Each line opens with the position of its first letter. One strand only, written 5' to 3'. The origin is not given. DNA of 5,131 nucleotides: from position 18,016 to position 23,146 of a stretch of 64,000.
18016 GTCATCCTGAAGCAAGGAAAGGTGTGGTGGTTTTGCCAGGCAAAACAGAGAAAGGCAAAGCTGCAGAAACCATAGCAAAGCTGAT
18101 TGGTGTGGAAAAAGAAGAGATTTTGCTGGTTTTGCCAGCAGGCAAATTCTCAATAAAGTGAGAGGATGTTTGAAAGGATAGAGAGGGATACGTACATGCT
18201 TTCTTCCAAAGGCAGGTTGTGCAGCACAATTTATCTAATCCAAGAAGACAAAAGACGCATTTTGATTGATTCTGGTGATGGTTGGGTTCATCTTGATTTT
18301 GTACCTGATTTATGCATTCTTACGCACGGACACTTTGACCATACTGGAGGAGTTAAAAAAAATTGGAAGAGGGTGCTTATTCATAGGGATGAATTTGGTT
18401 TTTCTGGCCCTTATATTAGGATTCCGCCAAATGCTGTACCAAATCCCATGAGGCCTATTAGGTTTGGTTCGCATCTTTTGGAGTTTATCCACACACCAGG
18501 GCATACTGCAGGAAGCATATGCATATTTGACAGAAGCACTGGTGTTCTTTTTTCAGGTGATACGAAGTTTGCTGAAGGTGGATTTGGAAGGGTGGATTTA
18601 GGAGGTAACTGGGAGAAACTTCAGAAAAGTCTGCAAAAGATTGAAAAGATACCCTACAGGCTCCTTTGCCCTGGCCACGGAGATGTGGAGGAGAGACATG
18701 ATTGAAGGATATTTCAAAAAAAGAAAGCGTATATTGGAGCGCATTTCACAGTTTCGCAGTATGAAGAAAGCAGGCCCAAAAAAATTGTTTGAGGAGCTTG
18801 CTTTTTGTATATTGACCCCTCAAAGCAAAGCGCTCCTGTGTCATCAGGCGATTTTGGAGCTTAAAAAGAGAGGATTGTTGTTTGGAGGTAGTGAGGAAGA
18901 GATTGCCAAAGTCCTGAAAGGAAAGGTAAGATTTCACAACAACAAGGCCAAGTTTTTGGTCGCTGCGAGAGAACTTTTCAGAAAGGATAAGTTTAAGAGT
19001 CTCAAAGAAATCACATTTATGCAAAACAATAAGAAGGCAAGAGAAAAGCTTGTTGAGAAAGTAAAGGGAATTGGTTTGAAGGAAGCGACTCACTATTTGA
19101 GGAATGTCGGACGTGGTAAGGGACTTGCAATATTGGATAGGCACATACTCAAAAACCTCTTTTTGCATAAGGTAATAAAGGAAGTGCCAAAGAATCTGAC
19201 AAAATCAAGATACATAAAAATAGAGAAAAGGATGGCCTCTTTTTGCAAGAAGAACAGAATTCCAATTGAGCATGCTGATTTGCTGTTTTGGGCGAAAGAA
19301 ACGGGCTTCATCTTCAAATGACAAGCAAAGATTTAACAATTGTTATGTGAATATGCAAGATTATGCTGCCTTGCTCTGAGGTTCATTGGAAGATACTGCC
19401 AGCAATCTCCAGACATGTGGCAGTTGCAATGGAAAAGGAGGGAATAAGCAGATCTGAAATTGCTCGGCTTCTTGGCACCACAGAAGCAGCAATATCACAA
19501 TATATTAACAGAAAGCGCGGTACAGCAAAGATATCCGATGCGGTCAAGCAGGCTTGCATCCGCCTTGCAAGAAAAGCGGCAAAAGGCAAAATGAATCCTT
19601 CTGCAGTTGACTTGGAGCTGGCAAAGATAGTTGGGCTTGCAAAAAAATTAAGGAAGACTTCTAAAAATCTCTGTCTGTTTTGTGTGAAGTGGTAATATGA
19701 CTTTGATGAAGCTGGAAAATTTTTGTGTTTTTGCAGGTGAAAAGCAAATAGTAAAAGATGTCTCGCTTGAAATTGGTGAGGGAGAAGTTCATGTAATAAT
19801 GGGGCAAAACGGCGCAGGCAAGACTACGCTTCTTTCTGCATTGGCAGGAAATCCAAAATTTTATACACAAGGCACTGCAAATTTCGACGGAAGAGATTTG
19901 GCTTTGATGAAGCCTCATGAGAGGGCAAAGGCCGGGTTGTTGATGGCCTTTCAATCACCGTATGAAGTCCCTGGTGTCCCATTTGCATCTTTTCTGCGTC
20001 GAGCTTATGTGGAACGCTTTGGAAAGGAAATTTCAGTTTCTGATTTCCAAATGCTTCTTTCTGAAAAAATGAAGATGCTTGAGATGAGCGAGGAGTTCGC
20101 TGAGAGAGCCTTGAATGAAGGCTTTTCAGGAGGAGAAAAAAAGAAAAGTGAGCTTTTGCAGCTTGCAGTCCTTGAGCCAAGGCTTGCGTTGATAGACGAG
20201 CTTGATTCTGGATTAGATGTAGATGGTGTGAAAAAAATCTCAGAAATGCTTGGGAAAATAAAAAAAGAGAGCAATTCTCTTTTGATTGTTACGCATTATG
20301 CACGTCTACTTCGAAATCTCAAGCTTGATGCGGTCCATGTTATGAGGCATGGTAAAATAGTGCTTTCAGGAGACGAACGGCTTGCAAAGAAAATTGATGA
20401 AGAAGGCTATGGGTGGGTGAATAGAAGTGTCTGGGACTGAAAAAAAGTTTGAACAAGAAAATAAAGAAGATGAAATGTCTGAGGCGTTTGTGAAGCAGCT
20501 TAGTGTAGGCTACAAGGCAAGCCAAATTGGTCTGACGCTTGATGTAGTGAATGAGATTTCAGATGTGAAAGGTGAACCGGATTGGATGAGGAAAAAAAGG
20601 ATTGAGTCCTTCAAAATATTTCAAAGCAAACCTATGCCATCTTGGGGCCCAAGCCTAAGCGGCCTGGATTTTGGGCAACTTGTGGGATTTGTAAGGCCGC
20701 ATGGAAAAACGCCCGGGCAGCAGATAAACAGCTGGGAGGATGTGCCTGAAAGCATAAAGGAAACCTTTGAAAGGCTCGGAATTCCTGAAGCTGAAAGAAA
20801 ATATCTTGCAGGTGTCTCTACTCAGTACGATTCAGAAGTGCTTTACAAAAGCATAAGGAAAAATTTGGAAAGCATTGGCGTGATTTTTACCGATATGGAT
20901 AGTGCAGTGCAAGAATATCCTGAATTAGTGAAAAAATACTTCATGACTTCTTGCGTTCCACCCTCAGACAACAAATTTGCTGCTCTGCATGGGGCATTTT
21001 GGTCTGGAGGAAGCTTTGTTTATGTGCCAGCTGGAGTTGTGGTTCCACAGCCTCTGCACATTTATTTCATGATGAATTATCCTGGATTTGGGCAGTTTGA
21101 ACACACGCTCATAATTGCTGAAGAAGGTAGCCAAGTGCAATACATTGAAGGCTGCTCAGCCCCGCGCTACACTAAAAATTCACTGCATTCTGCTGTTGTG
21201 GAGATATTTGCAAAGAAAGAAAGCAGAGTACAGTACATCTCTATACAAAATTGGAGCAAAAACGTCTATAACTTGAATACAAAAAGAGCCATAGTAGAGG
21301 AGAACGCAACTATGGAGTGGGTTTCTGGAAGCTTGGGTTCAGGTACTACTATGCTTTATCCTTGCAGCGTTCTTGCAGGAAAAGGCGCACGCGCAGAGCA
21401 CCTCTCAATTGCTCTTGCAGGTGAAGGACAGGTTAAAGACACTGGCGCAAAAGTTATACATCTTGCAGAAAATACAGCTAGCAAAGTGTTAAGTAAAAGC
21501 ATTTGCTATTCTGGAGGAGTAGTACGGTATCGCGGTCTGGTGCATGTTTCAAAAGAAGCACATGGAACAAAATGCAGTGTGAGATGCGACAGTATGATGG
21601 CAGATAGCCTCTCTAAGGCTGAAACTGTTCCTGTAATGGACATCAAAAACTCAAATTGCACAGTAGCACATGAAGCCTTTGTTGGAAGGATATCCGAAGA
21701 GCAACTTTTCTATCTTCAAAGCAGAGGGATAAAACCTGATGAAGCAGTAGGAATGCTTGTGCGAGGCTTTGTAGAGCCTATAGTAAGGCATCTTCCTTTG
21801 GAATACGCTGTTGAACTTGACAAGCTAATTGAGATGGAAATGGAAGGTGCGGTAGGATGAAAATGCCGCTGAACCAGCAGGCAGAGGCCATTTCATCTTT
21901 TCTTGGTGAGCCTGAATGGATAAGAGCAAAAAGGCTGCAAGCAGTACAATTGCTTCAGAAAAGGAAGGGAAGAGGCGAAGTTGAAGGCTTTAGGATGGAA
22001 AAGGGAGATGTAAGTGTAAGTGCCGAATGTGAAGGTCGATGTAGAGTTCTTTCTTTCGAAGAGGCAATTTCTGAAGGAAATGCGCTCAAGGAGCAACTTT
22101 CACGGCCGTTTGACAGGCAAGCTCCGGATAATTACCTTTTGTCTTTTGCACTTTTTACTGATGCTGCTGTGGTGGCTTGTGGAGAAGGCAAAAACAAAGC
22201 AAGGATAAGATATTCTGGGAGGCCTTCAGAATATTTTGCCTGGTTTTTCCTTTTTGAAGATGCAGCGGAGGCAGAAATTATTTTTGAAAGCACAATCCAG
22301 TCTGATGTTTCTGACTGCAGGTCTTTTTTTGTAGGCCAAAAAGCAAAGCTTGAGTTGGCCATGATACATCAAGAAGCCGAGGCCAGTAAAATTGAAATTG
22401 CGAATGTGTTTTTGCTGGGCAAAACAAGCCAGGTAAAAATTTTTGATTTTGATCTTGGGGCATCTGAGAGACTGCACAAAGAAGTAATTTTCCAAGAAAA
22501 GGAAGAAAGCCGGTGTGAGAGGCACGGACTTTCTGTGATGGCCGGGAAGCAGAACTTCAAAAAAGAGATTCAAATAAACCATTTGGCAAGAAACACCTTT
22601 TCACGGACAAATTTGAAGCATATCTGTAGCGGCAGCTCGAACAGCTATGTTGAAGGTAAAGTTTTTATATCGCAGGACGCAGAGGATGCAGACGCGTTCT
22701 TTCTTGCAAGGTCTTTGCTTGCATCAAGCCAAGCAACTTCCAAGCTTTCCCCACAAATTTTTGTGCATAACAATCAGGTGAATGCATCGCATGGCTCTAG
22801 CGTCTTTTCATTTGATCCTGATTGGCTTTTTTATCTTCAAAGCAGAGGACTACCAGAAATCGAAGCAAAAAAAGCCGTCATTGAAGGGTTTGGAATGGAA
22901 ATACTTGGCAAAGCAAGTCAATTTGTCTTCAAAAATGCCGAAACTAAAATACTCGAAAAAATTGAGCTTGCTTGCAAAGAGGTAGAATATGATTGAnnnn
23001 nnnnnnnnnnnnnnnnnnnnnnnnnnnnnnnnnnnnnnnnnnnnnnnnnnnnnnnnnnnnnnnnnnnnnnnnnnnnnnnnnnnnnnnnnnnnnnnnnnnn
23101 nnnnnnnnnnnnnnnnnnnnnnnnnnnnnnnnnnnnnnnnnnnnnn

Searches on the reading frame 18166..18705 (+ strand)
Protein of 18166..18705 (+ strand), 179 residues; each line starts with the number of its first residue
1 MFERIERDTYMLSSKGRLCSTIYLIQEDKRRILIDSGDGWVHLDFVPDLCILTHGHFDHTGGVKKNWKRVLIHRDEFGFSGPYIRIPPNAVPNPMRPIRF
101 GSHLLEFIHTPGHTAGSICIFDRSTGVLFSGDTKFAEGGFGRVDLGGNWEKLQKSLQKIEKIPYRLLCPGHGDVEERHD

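Call 19: search_protein_families(library=pfam, proteins=[window:18166-18705:+], max_evalue=0.001)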
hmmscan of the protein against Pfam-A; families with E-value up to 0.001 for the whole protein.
window:18166-18705:+ (179 aa): 2 families
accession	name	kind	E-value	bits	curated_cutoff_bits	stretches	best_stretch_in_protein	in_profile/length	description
PF00753.33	Lactamase_B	-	1.3e-23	84.5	22.7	1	20-171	6-196/196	Metallo-beta-lactamase superfamily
PF19583.5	ODP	-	3.4e-07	30.8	27.2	1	64-133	72-136/194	ODP family beta lactamase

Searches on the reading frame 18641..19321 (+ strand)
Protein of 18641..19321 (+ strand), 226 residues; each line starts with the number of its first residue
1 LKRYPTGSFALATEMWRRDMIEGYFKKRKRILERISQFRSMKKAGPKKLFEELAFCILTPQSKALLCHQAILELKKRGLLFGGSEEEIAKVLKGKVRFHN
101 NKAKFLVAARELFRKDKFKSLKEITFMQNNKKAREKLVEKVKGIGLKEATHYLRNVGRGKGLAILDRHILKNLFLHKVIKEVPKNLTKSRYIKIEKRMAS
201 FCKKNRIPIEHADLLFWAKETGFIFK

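Call 19: search_protein_families(library=pfam, proteins=[window:18641-19321:+], max_evalue=0.001)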
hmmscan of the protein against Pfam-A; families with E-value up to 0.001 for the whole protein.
window:18641-19321:+ (226 aa): 1 family
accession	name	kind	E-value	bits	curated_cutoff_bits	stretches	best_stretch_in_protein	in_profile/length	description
PF22175.2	Ogg-HhH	-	3.6e-53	180.1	27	1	32-205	2-171/173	8-oxoguanine DNA glycosylase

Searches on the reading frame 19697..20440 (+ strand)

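Call 19: search_protein_families(library=pfam, proteins=[window:19697-20440:+], max_evalue=0.001)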
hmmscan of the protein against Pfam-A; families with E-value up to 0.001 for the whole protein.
window:19697-20440:+ (247 aa): 7 families
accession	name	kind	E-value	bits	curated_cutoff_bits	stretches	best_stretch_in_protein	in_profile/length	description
PF00005.33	ABC_tran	-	8.2e-21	75.5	25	1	19-168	1-134/137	ABC transporter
PF02463.25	SMC_N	-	4.9e-09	36.4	40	1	124-208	117-205/220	RecF/RecN/SMC N terminal domain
PF13304.12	AAA_21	-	7.3e-09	36.6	27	0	156-200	253-298/304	AAA domain, putative AbiEii toxin, Type IV TA system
PF13476.12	AAA_23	-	7.3e-05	23.9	27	1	5-50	3-40/201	AAA domain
PF13514.12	AAA_27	-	0.00027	21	22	1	21-50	16-47/206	AAA domain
PF03193.22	RsgA_GTPase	-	0.00045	20.5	30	1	15-61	93-138/174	RsgA GTPase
PF13555.12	AAA_29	-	0.00061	19.9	27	0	22-49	15-42/61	P-loop containing region of AAA domain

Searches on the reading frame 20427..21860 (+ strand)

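Call 19: search_protein_families(library=pfam, proteins=[window:20427-21860:+], max_evalue=0.001)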
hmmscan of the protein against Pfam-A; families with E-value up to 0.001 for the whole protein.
window:20427-21860:+ (477 aa): 2 families
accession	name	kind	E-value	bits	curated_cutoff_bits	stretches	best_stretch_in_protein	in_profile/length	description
PF01458.23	SUFBD_core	-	5.1e-79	265.4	27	1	216-448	3-232/232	SUF system FeS cluster assembly, SufBD core domain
PF19295.5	SufBD_N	-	4.4e-09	36.7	23.5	1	148-212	109-172/172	SufBD protein N-terminal region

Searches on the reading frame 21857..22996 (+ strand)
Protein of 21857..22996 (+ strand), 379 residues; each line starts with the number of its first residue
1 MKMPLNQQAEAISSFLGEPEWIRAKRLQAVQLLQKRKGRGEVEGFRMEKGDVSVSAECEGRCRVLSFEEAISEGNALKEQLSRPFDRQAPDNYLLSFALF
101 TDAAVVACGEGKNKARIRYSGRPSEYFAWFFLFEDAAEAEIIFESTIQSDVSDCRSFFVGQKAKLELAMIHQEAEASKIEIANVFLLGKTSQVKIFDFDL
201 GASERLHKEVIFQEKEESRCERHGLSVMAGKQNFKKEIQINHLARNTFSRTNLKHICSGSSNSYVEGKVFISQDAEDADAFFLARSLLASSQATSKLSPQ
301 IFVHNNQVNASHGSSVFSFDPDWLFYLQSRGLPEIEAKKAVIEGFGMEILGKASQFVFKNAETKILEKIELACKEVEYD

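Call 19: search_protein_families(library=pfam, proteins=[window:21857-22996:+], max_evalue=0.001)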
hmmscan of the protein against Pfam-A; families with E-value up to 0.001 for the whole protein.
window:21857-22996:+ (379 aa): 1 family
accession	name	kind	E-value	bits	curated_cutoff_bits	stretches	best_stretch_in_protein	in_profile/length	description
PF01458.23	SUFBD_core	-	7e-41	140.6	27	1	133-345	18-232/232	SUF system FeS cluster assembly, SufBD core domain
